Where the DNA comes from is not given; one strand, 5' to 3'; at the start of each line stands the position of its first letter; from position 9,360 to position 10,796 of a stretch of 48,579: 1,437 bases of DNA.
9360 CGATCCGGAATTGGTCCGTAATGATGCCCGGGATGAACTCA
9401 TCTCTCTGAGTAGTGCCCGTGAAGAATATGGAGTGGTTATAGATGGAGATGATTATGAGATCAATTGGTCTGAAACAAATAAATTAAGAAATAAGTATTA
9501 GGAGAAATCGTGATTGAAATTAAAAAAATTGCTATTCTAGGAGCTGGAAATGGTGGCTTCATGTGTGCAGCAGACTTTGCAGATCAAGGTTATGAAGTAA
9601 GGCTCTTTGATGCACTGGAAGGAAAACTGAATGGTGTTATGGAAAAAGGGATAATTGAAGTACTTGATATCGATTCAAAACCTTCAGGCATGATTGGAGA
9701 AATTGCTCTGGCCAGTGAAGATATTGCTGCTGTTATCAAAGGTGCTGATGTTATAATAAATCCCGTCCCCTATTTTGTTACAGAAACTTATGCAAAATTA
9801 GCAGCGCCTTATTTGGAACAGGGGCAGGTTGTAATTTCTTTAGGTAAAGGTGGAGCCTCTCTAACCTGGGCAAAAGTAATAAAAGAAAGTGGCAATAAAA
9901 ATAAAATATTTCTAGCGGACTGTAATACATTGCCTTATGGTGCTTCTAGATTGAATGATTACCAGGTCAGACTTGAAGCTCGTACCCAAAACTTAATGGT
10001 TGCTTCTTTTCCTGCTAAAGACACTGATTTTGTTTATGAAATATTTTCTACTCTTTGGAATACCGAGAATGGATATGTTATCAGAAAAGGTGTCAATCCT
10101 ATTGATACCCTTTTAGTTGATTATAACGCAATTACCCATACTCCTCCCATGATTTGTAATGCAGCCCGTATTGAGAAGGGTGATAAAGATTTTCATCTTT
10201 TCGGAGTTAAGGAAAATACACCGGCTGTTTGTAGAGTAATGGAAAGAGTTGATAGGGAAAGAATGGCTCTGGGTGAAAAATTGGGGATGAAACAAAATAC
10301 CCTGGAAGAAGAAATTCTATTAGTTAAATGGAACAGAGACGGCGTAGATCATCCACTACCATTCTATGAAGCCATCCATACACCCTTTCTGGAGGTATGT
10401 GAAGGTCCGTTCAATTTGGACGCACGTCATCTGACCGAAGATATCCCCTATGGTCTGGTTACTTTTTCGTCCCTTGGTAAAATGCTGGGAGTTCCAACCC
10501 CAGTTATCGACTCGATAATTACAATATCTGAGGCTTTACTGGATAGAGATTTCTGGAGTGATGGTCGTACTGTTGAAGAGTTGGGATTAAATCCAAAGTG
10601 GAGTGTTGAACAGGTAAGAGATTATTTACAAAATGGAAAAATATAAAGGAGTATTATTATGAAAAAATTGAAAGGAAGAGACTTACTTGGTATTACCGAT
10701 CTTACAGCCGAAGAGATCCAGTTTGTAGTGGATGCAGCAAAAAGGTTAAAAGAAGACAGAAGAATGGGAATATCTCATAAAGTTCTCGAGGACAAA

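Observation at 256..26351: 26-kb single-strand island combining a Mo-hydroxylase, twin PreA-like reductases, an ATP-dependent hydantoinase, an atypical transcarbamylase, an opine-DH-like enzyme and an IOR/ADP-forming acyl-CoA synthetase module: candidate undescribed anaerobic N-heterocycle/ureide fermentation system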

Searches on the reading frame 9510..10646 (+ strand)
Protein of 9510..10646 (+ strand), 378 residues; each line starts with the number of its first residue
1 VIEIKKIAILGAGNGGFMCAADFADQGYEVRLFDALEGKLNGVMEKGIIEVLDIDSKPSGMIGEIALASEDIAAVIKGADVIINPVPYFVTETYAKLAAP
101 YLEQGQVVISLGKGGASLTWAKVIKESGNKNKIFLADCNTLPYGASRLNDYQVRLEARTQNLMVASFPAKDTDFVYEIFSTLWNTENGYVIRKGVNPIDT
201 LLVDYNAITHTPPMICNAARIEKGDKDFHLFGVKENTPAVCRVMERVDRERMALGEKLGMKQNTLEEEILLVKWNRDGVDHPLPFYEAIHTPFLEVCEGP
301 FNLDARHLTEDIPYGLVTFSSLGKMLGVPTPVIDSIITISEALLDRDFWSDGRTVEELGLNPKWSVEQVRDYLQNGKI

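Call 3: search_protein_families(library=pfam, proteins=[window:9510-10646:+])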
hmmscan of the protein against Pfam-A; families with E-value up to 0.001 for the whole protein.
window:9510-10646:+ (378 aa): 6 families
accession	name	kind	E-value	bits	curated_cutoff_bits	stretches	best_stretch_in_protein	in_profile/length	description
PF02317.23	Octopine_DH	-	5.8e-35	121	30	1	196-343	4-149/150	NAD/NADP octopine/nopaline dehydrogenase, alpha-helical domain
PF01210.29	NAD_Gly3P_dh_N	-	6.7e-08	33.1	23.1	1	6-125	1-119/158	NAD-dependent glycerol-3-phosphate dehydrogenase N-terminus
PF02558.23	ApbA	-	4.3e-06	26.9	22.2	1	7-157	1-139/150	Ketopantoate reductase PanE/ApbA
PF03446.21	NAD_binding_2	-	1.8e-05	25.3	21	1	6-114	1-95/161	NAD binding domain of 6-phosphogluconate dehydrogenase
PF03807.23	F420_oxidored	-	0.00048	21.1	21.6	0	6-112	1-92/94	NADP oxidoreductase coenzyme F420-dependent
PF03486.20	HI0933_like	-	0.00086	19.3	50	0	6-37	2-33/244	HI0933-like protein Rossmann domain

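Call 5: search_protein_families(library=ncbifam, proteins=[window:9510-10646:+])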
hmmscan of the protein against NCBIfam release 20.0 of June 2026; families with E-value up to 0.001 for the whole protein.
window:9510-10646:+ (378 aa): 7 families
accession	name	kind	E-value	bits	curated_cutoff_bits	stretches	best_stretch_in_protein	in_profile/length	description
NF009414.0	PRK12778.1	equivalog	2.4e-07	29.4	1103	1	5-50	432-476/752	bifunctional dihydroorotate dehydrogenase B NAD binding subunit/NADPH-dependent glutamate synthase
TIGR01316.1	gltA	equivalog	4.5e-07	29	471.75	1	5-50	134-178/449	NADPH-dependent glutamate synthase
NF000942.0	PRK00094.1-4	subfamily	2.8e-06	26.7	257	1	5-115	3-109/334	NAD(P)H-dependent glycerol-3-phosphate dehydrogenase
NF000941.0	PRK00094.1-3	equivalog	4.6e-06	26.1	423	1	5-116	2-109/336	NAD(P)H-dependent glycerol-3-phosphate dehydrogenase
NF009410.0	PRK12771.1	subfamily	0.0002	20.1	516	1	5-49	139-182/566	NAD(P)-binding protein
NF010590.0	PRK13984.1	equivalog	0.00065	18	946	0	5-49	289-332/611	putative oxidoreductase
NF009409.0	PRK12770.1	subfamily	0.00073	18.7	343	0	5-36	19-50/360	putative glutamate synthase subunit beta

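Call 12: find_homologous_proteins(query=window:9510-10646:+)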
Query window:9510-10646:+ (378 aa): 567 proteins with E <= 0.001 among 4641 candidates; the best 120 are listed.
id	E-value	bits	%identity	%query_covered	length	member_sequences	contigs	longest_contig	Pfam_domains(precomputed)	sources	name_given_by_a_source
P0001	8.1e-245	830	96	100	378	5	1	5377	PF02317.24,PF02558.23,PF03446.22,PF01210.30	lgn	-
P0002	8.0e-222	754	86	100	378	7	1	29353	PF02317.24,PF02558.23,PF03446.22,PF01210.30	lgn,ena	-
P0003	7.4e-221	751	84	100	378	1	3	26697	PF02317.24,PF02558.23,PF01210.30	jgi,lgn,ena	-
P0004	3.4e-212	722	82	100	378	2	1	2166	PF02317.24,PF01210.30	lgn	-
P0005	1.4e-199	681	81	96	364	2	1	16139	PF02317.24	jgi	-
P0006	4.1e-194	663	74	100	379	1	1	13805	PF02317.24,PF02558.23,PF01210.30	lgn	-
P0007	1.1e-192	658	75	100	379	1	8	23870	PF02317.24,PF02558.23,PF01210.30,PF03807.24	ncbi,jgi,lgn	-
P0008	9.6e-192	655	75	100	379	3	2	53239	PF02317.24,PF01210.30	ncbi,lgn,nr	ncbi:MAG TPA: hypothetical protein DCK79_10105 [Candidatus Atribacteria bacterium]|nr:hypothetical p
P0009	2.2e-187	641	74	100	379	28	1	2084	PF02317.24,PF01210.30,PF03807.24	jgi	-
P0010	3.8e-185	633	73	99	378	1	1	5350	PF02317.24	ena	-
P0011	5.7e-185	633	73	99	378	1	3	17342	PF02317.24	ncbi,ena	-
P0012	1.6e-184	631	70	100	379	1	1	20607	PF02317.24,PF01210.30,PF03807.24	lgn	-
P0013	5.8e-184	629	72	100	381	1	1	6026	PF02317.24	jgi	jgi:opine dehydrogenase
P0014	6.6e-184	629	73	100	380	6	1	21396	PF02317.24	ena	-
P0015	9.2e-184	629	73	100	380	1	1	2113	PF02317.24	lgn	-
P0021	1.1e-181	622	71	100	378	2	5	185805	PF02317.24,PF01210.30,PF03807.24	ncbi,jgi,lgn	ncbi:MAG: NAD/NADP octopine/nopaline dehydrogenase family protein [Tepidanaerobacteraceae bacterium]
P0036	3.5e-174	597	68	100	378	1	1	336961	PF02317.24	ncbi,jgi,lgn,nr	ncbi:MAG: NAD/NADP octopine/nopaline dehydrogenase family protein [Lachnospiraceae bacterium]|jgi:op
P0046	1.6e-172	592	66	100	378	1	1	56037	PF02317.24,PF01210.30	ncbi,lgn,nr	ncbi:MAG: NAD/NADP octopine/nopaline dehydrogenase family protein [Spirochaetales bacterium]|nr:NAD/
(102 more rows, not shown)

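Call 16: find_related_loci(query=window:9510-10646:+, collection=genome_contigs, flank=10000)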
Query window:9510-10646:+ (378 aa) in genome_contigs; peptide patterns used: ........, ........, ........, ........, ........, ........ (x = any residue, [..] = any of these).
107 stretches matched a pattern; 1 encode a relative of the query (tblastn E <= 1e-3); 1 distinct loci.
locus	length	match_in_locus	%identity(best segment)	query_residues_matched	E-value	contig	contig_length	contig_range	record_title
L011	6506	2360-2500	45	1-43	7e-7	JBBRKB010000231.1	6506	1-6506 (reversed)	MAG: Cytophagales bacterium isolate Co_metawrap_2912 Cmw_2912_k141_8592810_length_6506_cov_10.0000, whole genome shotgun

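Call 17: find_encoding_contigs(protein=P0036, flank=10000, max_places=1)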
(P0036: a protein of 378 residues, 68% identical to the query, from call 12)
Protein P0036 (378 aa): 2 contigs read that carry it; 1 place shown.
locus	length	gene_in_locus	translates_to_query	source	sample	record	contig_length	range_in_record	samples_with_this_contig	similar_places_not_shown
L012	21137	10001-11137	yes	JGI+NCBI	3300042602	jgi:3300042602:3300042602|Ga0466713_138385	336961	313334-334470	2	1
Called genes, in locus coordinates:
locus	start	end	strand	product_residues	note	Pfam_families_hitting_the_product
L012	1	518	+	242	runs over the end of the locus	PF27149:YdjY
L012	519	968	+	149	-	-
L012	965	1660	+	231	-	PF09335:VTT_dom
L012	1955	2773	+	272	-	PF02754:CCG (faint)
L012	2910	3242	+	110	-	PF02627:CMD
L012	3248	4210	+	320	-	PF04055:Radical_SAM, PF12345:DUF3641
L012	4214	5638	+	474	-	PF01983:CofC, PF09837:DUF2064, PF00535:Glycos_transf_2, PF10111:Glyco_tranf_2_2 (faint)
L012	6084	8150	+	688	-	PF05378:Hydant_A_N, PF01968:Hydantoinase_A, PF19278:Hydant_A_C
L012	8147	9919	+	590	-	PF02538:Hydantoinase_B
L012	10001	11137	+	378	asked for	PF02317:Octopine_DH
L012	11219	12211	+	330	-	PF02729:OTCace_N, PF00185:OTCace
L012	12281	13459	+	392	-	PF01180:DHO_dh, PF13237:Fer4_10 (faint), PF25160:LdpA_Fe-S-bd (faint), PF12838:Fer4_7, PF13187:Fer4_9 (weak), PF14697:Fer4_21, PF00037:Fer4, PF12837:Fer4_6 (weak), +2 more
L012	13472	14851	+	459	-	PF22039:HUTI_composite_bact (weak), PF01979:Amidohydro_1, PF07969:Amidohydro_3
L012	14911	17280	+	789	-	PF01315:Ald_Xan_dh_C, PF02738:MoCoBD_1, PF20256:MoCoBD_2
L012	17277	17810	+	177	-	PF00111:Fer2, PF01799:Fer2_2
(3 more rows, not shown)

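Call 18: find_encoding_contigs(protein=P0021, flank=10000, max_places=1)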
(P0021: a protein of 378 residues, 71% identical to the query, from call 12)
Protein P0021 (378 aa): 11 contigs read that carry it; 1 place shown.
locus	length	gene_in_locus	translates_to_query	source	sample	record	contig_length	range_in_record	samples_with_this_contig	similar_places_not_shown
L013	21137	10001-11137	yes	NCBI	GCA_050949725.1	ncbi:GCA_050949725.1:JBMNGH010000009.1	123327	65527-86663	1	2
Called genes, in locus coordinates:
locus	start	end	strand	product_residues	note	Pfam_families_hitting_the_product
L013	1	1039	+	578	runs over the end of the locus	PF18024:HTH_50 (faint), PF00004:AAA (faint), PF00493:MCM (weak), PF01078:Mg_chelatase (faint), PF00158:Sigma54_activat, PF14532:Sigma54_activ_2, PF25601:AAA_lid_14, PF02954:HTH_8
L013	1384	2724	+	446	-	PF02629:CoA_binding, PF13380:CoA_binding_2, PF13607:Succ_CoA_lig, PF00549:Ligase_CoA (faint), PF19045:Ligase_CoA_2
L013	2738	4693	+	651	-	PF01855:POR_N, PF12797:Fer4_2 (faint), PF02775:TPP_enzyme_C, PF00037:Fer4 (faint), PF12838:Fer4_7 (weak), PF13237:Fer4_10 (weak), PF14697:Fer4_21 (weak)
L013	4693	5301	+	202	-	PF01558:POR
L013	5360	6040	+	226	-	PF13549:ATP-grasp_5, PF08442:ATP-grasp_2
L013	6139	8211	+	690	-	PF05378:Hydant_A_N, PF01968:Hydantoinase_A, PF19278:Hydant_A_C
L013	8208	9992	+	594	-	PF02538:Hydantoinase_B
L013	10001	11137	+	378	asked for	PF01210:NAD_Gly3P_dh_N (weak), PF03807:F420_oxidored (weak), PF02317:Octopine_DH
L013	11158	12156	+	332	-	PF02729:OTCace_N, PF00185:OTCace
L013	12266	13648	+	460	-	PF01979:Amidohydro_1, PF07969:Amidohydro_3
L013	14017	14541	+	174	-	PF06496:DUF1097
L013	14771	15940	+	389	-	PF01180:DHO_dh, PF12838:Fer4_7, PF00037:Fer4 (weak), PF12837:Fer4_6 (weak), PF13187:Fer4_9, PF13237:Fer4_10, PF14697:Fer4_21, PF00037:Fer4, +4 more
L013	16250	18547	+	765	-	PF01315:Ald_Xan_dh_C, PF02738:MoCoBD_1, PF20256:MoCoBD_2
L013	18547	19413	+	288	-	PF00941:FAD_binding_5, PF03450:CO_deh_flav_C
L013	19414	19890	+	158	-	PF00111:Fer2, PF01799:Fer2_2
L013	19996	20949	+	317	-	PF00696:AA_kinase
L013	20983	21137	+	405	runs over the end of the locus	PF00291:PALP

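Call 19: find_encoding_contigs(protein=P0046, flank=10000, max_places=1)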
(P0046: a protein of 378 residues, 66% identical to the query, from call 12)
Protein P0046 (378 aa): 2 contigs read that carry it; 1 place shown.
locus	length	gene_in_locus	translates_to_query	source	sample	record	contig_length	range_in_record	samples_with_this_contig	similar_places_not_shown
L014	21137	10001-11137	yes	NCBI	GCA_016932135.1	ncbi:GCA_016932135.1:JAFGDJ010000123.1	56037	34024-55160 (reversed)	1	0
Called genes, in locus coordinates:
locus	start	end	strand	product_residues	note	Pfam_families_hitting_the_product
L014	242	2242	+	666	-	-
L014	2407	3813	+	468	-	PF07969:Amidohydro_3 (weak), PF01979:Amidohydro_1, PF12890:DHOase (weak), PF07969:Amidohydro_3 (weak)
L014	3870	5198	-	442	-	PF00202:Aminotran_3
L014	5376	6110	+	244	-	PF00392:GntR, PF07729:FCD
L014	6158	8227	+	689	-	PF05378:Hydant_A_N, PF01968:Hydantoinase_A, PF19278:Hydant_A_C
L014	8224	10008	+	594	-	PF02538:Hydantoinase_B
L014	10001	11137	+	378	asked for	PF01210:NAD_Gly3P_dh_N (weak), PF02317:Octopine_DH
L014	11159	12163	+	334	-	PF02729:OTCace_N, PF00185:OTCace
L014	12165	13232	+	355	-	PF07355:GRDB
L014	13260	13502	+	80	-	-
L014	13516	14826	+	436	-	PF09338:Gly_reductase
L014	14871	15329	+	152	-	-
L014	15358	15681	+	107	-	PF00085:Thioredoxin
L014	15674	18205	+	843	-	PF08545:ACP_syn_III (weak), PF19364:DUF5940, PF02504:FA_synthesis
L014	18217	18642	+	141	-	PF13247:Fer4_11, PF12838:Fer4_7, PF13187:Fer4_9 (weak), PF25160:LdpA_Fe-S-bd, PF00037:Fer4, PF12797:Fer4_2, PF12837:Fer4_6, PF13237:Fer4_10 (weak), +4 more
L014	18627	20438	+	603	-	PF02730:AFOR_N, PF01314:AFOR_C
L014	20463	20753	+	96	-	-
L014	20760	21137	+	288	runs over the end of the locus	PF00941:FAD_binding_5, PF03450:CO_deh_flav_C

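Call 23: find_related_loci(query=A1, collection=metagenome_contigs, flank=10000)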
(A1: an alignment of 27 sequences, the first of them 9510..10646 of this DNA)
Query A1 (378 aa) in metagenome_contigs; peptide patterns used: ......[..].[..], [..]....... (x = any residue, [..] = any of these).
161 stretches matched a pattern; 101 encode a relative of the query (tblastn E <= 1e-3); the best 80 are kept; 80 distinct loci.
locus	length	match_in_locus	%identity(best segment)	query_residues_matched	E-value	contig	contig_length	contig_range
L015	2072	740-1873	100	1-378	0e+0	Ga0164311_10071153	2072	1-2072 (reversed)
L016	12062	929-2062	86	1-378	0e+0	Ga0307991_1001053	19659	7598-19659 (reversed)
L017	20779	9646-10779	84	1-378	0e+0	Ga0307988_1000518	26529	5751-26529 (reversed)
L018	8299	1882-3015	84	1-378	0e+0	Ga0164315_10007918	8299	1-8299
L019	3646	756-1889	75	1-378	0e+0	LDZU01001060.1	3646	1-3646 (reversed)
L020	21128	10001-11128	75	3-378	0e+0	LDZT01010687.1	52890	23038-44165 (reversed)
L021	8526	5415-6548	75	1-378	0e+0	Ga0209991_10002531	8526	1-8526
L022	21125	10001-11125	72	2-377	0e+0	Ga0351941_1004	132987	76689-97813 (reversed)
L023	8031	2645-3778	69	1-378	0e+0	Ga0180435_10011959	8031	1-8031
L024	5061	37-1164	68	1-376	0e+0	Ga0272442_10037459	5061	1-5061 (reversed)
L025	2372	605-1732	67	1-376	0e+0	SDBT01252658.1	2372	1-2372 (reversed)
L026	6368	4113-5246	68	1-378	0e+0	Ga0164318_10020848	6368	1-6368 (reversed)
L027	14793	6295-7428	69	1-378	4e-178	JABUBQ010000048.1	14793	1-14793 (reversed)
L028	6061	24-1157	67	1-378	4e-180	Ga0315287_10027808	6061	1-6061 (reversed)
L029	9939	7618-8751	67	1-378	8e-178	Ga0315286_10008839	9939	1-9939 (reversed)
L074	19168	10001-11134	63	2-378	2e-158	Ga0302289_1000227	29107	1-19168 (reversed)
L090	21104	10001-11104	50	4-376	9e-111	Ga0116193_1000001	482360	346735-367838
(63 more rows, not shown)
